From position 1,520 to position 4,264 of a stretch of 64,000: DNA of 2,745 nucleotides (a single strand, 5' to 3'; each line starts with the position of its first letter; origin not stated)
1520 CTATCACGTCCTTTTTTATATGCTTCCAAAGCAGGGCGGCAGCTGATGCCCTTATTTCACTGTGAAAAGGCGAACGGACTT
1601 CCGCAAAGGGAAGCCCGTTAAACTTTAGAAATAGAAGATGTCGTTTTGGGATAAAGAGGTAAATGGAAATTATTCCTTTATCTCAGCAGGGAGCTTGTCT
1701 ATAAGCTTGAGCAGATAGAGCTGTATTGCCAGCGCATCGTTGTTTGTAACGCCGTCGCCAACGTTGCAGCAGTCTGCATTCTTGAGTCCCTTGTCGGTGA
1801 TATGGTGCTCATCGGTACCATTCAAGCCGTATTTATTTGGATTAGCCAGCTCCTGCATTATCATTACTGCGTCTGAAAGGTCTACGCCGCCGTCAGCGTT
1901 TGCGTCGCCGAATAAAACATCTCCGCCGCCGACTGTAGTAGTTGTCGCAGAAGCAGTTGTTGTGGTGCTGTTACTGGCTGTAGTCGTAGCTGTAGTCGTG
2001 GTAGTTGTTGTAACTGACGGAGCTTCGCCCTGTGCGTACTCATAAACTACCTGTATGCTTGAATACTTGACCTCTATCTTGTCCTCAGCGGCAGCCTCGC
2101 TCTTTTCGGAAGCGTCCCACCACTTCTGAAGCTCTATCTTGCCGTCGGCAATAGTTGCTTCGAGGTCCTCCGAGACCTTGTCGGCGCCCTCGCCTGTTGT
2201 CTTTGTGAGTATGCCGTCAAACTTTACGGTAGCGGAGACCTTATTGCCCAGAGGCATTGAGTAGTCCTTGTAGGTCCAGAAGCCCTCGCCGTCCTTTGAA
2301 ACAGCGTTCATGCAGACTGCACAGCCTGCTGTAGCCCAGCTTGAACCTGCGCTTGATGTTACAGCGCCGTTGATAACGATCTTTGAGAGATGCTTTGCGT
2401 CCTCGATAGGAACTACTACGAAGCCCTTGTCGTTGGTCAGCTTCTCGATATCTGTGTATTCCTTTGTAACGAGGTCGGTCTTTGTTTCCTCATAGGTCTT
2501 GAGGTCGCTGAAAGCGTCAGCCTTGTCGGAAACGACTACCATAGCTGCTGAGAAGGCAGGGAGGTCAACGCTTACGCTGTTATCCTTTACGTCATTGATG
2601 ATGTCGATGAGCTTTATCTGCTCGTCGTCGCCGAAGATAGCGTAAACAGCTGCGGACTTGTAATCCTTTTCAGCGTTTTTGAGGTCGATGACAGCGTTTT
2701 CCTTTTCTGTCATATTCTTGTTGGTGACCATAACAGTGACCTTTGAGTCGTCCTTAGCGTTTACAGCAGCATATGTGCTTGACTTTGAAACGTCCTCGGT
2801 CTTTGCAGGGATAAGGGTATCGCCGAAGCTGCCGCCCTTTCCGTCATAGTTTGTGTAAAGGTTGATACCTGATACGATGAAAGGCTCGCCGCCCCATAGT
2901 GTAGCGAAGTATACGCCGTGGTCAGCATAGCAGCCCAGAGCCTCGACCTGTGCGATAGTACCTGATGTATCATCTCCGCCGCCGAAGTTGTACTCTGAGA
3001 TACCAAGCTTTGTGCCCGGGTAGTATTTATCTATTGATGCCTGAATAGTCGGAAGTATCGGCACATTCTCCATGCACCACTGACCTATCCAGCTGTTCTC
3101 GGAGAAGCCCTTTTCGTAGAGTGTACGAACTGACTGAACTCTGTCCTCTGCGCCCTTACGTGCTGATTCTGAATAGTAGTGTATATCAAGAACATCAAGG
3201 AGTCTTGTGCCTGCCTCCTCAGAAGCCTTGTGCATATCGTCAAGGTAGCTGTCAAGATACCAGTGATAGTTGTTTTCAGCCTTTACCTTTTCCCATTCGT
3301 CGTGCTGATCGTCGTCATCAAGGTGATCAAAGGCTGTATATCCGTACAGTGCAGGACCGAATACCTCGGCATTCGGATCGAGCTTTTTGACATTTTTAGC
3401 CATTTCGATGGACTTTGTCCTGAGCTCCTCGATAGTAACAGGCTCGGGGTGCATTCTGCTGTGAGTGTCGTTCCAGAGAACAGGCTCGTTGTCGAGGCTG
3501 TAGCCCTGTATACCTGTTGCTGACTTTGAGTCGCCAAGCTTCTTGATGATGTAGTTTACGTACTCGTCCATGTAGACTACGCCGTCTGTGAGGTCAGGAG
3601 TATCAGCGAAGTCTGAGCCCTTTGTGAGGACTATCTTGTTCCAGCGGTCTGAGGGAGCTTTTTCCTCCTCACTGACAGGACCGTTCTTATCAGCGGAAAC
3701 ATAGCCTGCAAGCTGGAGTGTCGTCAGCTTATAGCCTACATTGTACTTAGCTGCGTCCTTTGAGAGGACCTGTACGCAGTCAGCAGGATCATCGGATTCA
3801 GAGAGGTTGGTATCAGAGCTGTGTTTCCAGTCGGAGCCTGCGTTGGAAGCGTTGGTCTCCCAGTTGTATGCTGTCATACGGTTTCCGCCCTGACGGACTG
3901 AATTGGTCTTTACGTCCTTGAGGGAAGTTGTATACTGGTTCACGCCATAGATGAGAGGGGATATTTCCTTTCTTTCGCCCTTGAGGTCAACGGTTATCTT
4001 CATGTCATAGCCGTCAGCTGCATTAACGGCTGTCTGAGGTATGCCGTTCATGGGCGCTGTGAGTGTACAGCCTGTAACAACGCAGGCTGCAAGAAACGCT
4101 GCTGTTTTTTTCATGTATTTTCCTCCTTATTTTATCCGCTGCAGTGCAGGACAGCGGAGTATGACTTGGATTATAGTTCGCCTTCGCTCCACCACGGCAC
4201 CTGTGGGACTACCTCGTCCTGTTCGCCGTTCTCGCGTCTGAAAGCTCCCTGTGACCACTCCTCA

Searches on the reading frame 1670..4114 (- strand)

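Call 70: search_protein_families(library=pfam, proteins=[window:1670-4114:-], max_evalue=0.001)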
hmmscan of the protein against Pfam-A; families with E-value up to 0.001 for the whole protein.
window:1670-4114:- (814 aa): 1 family
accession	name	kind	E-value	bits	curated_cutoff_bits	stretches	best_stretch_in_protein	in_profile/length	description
PF12891.13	Glyco_hydro_44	-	1e-65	222.2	25.1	1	89-316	1-222/223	Glycoside hydrolase family 44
